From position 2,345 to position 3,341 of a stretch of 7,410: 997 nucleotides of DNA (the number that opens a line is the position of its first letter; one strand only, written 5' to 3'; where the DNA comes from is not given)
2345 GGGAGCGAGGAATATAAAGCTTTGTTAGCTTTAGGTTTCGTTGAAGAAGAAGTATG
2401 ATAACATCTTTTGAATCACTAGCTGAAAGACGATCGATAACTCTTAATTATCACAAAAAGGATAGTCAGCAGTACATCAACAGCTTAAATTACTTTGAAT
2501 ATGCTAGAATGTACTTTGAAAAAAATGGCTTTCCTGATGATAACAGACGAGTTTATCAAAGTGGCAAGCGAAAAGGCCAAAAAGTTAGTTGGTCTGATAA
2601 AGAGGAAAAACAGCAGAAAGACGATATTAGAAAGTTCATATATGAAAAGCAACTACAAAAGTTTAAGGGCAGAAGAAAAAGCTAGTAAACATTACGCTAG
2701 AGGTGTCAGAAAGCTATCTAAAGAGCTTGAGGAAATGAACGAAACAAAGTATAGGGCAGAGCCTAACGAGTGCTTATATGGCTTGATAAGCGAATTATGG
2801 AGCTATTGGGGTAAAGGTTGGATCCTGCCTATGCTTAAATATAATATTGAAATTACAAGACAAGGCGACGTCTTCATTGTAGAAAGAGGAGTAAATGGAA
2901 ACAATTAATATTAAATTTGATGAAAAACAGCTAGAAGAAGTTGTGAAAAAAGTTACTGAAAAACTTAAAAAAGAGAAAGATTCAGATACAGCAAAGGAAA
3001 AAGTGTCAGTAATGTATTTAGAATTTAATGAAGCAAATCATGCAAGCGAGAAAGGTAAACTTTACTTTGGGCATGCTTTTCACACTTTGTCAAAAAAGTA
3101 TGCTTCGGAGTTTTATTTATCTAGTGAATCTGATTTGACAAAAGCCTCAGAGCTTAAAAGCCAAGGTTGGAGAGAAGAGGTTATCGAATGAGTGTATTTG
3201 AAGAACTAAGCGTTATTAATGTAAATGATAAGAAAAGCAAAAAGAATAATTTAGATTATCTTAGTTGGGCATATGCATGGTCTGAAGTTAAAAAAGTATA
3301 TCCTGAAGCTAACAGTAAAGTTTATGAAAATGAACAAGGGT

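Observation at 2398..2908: Two long-overlapping ORFs in different frames around an A7 tract: possible frameshift or split gene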

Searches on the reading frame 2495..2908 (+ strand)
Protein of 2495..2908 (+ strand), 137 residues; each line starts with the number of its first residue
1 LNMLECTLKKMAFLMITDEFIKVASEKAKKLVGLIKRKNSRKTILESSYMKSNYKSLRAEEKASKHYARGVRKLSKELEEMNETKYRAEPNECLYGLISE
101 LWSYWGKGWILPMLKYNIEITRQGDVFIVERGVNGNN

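Call 4: search_protein_families(library=phrogs, proteins=[window:2495-2908:+], max_evalue=0.01)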
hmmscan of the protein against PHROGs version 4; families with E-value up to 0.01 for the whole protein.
window:2495-2908:+ (137 aa): 1 family
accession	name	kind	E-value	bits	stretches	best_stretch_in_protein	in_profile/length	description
phrog_1449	-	unknown function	4.7e-55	184.8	1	50-136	1-87/88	-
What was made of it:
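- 2642..2908 (+): Gene B: 88-aa protein (short form of sk1 ORF38; phrog_1449; Pfam DUF7413 positions 40-128), function unknown. The phrog_1449 profile (88 positions) matches residues 50-136 of the long ORF, i.e. from ATG 2642 (call 4).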

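Call 28: search_protein_families(library=pfam, proteins=[window:2495-2908:+], max_evalue=1)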
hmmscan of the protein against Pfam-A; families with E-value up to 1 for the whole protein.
window:2495-2908:+ (137 aa): 1 family
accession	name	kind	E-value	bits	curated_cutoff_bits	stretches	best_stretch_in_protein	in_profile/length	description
PF24185.1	DUF7413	-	3.2e-81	270.3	27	1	11-137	1-128/128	Domain of unknown function (DUF7413)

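Call 29: find_homologous_proteins(query=window:2495-2908:+, max_evalue=0.001)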
Query window:2495-2908:+ (137 aa): 543 proteins with E <= 0.001 among 638 candidates; the best 120 are listed.
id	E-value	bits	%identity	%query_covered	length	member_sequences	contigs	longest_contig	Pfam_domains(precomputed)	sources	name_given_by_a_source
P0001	5.1e-76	271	92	99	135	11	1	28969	PF24185.2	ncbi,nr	ncbi:hypothetical protein [Lactococcus phage FB3]|nr:hypothetical protein [Lactococcus phage FB3]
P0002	1.1e-74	267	90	99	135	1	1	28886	PF24185.2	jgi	jgi:hypothetical protein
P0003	4.7e-74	265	93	96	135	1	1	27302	PF24185.2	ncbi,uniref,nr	ncbi:hypothetical protein HYO72_gp39 [Lactococcus phage 936]|uniref:DUF7413 domain-containing protei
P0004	1.0e-72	260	99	90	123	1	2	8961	PF24185.2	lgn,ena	-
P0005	4.3e-72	258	91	96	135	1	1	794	PF24185.2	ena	-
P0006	1.0e-70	254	88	99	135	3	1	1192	PF24185.2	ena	-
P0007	1.3e-70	254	87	99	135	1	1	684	PF24185.2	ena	-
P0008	1.6e-70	253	91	96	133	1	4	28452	PF24185.2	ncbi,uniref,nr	ncbi:hypothetical protein FDI51_gp38 [Lactococcus virus P2]|uniref:DUF7413 domain-containing protein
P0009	3.0e-70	252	86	99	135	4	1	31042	PF24185.2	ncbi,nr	ncbi:hypothetical protein [Lactococcus phage FB14]|nr:hypothetical protein [Lactococcus phage FB14]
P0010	3.5e-70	252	95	90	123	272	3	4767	PF24185.2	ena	-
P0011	7.8e-70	251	88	99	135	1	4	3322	PF24185.2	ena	-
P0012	1.3e-69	250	87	99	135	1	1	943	PF24185.2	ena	-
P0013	1.3e-69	250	88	99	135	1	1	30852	PF24185.2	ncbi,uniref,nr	ncbi:hypothetical protein 62601_41 [Lactococcus phage 62601]|uniref:DUF7413 domain-containing protei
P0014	1.3e-69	250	87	99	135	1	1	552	PF24185.2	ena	-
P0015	1.6e-69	250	89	96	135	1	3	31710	PF24185.2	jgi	jgi:hypothetical protein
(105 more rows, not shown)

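Call 40: search_protein_representatives(protein=window:2495-2908:+)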
Query: 137 residues. Proteins with E-value up to 0.001 (for the whole library): 13; up to 1e-10: 5; up to 1e-30: 1. The best 13 are listed.
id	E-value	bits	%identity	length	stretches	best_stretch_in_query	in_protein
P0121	5.2e-61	220.8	80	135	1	3-134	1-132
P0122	3.7e-19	85.5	78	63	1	3-65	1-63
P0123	1.3e-17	80.5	49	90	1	52-129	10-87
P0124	7.9e-14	68.3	80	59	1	40-85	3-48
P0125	3.3e-13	66.2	87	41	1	97-134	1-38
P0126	1.8e-10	57.4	41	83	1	52-129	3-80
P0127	2.0e-10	57.3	63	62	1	3-59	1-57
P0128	3.5e-09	53.2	84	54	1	100-131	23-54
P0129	1.2e-08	51.5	82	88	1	50-87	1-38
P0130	3.2e-08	50.1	42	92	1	51-121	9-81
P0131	9.1e-07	45.4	62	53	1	24-69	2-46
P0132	1.2e-04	38.6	100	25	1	15-39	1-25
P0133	1.2e-04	38.6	36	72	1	65-122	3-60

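Call 54: search_protein_families(library=pfam, proteins=[P0123, P0126, P0130, P0133], max_evalue=1)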
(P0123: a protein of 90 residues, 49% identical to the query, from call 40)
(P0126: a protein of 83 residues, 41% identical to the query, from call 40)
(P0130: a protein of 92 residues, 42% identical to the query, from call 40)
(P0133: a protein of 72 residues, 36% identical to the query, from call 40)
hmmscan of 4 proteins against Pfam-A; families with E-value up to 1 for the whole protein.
P0123 (90 aa): 2 families
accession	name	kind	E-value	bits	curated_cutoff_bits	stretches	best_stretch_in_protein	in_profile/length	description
PF24185.1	DUF7413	-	1.7e-22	80.5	27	1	8-87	40-120/128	Domain of unknown function (DUF7413)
PF09642.15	YonK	-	0.11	13.1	25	1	35-69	16-49/60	YonK protein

P0126 (83 aa): 1 family
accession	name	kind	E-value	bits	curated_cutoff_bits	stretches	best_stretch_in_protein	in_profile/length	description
PF24185.1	DUF7413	-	2.7e-14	54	27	1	4-80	43-120/128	Domain of unknown function (DUF7413)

P0130 (92 aa): 1 family
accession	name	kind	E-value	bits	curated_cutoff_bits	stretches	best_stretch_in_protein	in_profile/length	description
PF24185.1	DUF7413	-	4e-13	50.2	27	1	9-82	41-113/128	Domain of unknown function (DUF7413)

P0133 (72 aa): 1 family
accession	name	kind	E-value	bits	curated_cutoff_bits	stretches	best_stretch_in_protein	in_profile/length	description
PF24185.1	DUF7413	-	1e-11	45.6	27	1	3-60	56-113/128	Domain of unknown function (DUF7413)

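Call 70: find_encoding_contigs(protein=P0123, flank=2000, max_places=2)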
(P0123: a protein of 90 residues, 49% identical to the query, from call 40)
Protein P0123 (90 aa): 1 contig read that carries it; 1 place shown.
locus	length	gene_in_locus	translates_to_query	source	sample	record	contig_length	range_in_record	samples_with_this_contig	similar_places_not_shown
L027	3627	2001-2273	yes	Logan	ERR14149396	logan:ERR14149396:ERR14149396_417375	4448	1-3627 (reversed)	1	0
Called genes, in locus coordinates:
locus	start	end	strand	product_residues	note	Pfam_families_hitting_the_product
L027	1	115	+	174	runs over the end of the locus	PF13392:HNH_3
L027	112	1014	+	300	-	PF13481:AAA_25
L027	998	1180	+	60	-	-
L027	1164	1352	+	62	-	-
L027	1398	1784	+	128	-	-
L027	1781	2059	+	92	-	-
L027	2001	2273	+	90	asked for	PF24185:DUF7413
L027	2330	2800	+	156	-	-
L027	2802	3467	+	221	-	PF06378:SSAP_Sak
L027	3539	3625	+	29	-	?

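Call 71: find_encoding_contigs(protein=P0126, flank=2000, max_places=2)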
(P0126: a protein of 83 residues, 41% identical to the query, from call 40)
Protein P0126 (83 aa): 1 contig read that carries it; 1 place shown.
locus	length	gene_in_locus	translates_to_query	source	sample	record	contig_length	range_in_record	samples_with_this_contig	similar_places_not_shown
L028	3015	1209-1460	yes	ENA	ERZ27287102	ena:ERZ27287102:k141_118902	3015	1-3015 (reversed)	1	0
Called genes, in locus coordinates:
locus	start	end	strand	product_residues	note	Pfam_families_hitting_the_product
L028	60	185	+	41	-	-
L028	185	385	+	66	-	-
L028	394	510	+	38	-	-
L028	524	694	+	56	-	-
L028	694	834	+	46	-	-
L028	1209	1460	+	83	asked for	PF24185:DUF7413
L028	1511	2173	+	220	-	PF06378:SSAP_Sak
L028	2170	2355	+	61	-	-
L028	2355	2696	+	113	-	PF16773:Phage_SSB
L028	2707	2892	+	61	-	PF22130:Phage_gp38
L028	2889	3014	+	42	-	?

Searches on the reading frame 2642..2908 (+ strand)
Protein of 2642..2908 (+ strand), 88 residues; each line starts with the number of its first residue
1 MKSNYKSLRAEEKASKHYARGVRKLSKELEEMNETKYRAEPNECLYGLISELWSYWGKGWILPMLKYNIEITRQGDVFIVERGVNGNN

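Call 28: search_protein_families(library=pfam, proteins=[window:2642-2908:+], max_evalue=1)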
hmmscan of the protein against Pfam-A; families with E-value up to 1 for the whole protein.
window:2642-2908:+ (88 aa): 1 family
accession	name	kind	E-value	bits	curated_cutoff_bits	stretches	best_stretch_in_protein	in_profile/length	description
PF24185.1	DUF7413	-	2.6e-57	193.1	27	1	1-88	40-128/128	Domain of unknown function (DUF7413)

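Call 43: search_dna_similar(query=window:2642-2905:+, collection=phages, mode=protein, max_evalue=0.001, rows=spread, max_rows=40)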
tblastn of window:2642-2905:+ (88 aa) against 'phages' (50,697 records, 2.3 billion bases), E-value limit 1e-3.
Records with a match: 373; places in all: 373; records where one place covers at least 80% of the query: 373.
Best place of each record, by identity: >=99% 45; 95-99% 21; 90-95% 52; 80-90% 255.
By first word of the organism name: Lactococcus 370; Skunavirus 3.
By host as written in the record: Lactococcus lactis 227; Lactococcus lactis subsp. cremoris CA-49 42; - 29; Lactococcus lactis subsp. lactis bv. diacetylactis 13; Lactococcus lactis IL1403 11; Lactococcus lactis SMQ-404 10; Lactococcus lactis subsp. cremoris 6; Lactococcus lactis subsp. lactis Il1403 5; and 13 more.
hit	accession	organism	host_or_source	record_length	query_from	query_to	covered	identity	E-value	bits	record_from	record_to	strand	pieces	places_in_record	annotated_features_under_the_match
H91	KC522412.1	Lactococcus phage CaseusJM1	Lactococcus lactis subsp. cremoris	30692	1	88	100%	100.0%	2e-53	182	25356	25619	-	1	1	hypothetical protein | HNH endonuclease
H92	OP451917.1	Lactococcus phage BM14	Lactococcus lactis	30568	1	88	100%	100.0%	2e-53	182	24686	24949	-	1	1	hypothetical protein (x3)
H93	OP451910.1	Lactococcus phage AL30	Lactococcus lactis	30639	1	88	100%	100.0%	2e-53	182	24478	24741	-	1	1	hypothetical protein (x3)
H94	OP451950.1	Lactococcus phage RM5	Lactococcus lactis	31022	1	88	100%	100.0%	2e-53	182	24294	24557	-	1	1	hypothetical protein (x3)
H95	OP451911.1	Lactococcus phage APJ4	Lactococcus lactis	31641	1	88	100%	100.0%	2e-53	182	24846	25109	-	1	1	hypothetical protein (x3)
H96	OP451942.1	Lactococcus phage MLD12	Lactococcus lactis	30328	1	88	100%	98.9%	2e-52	179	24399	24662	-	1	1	hypothetical protein (x3)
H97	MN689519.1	Lactococcus phage CHPC52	Lactococcus lactis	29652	1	88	100%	94.3%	2e-50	174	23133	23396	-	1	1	hypothetical protein (x2)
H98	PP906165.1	Lactococcus phage P008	Lactococcus lactis IL1403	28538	1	88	100%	93.2%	1e-49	171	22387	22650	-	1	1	hypothetical protein (x3)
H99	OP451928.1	Lactococcus phage GP5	Lactococcus lactis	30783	1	83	94%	97.6%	2e-48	168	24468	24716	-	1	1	hypothetical protein (x2)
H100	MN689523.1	Lactococcus phage CHPC959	Lactococcus lactis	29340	1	88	100%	90.9%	1e-47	166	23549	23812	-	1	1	hypothetical protein (x2)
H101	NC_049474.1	Lactococcus phage P1532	Lactococcus lactis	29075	1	85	97%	92.9%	2e-47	166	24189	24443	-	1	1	hypothetical protein (x2) | Sak-like ssDNA annealing protein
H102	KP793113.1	Lactococcus phage 936 group phage PhiF.17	Lactococcus lactis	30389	1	88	100%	88.6%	3e-47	165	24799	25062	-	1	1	hypothetical protein (x2) | HNH endonuclease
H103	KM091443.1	Lactococcus phage phi93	Lactococcus sp. 936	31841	1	88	100%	87.5%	2e-46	162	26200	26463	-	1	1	hypothetical protein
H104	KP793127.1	Lactococcus phage 936 group phage Phi40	Lactococcus lactis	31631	1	88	100%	87.5%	3e-46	162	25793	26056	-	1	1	hypothetical protein (x2)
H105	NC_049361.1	Lactococcus phage 936 group phage PhiL.6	Lactococcus lactis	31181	1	88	100%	87.5%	8e-46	161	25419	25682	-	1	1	hypothetical protein | HNH endonuclease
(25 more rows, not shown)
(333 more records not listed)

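Call 68: predict_structure(alignment_id=A4)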
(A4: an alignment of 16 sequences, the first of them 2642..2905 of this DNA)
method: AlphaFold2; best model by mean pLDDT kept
length: 88 residues; sequences in the alignment: 16
mean_pLDDT: 87.5   pTM: 0.77
mean pLDDT of the five models: 87.5, 84.8, 84.7, 83.7, 83.2
residues with pLDDT >= 90: 57; 70-90: 22; 50-70: 4; < 50: 5
segments of 3 or more residues with pLDDT < 50: 86-88
pLDDT, mean of each block of 10 residues (from residue 1): 71 92 95 93 96 87 90 95 63
secondary structure, 60 per line:
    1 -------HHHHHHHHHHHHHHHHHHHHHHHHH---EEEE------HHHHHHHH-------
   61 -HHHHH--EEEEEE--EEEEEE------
elements in order: H8-32 E36-39 H46-53 H62-66 E69-74 E77-82
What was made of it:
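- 2642..2908 (+): The AlphaFold2 model of the 88-aa form has pLDDT 87.5 and pTM 0.77 (call 68).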

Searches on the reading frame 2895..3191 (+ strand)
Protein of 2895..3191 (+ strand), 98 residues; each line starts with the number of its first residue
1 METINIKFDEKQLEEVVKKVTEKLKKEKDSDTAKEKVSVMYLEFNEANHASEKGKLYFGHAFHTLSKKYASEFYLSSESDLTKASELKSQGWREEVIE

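Call 4: search_protein_families(library=phrogs, proteins=[window:2895-3191:+], max_evalue=0.01)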
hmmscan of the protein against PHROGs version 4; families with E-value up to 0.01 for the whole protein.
window:2895-3191:+ (98 aa): 2 families
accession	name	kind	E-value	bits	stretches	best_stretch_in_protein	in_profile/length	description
phrog_5462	-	unknown function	3.7e-42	144.6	1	1-98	1-107/108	-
phrog_36102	-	unknown function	3.7e-17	63.1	2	1-26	1-26/36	-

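Call 28: search_protein_families(library=pfam, proteins=[window:2895-3191:+], max_evalue=1)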
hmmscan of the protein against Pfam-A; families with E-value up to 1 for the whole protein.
window:2895-3191:+ (98 aa): 1 family
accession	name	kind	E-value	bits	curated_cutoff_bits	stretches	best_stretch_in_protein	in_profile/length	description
PF19822.4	DUF6304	-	0.071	13.3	35.8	1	8-76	80-148/156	Family of unknown function (DUF6304)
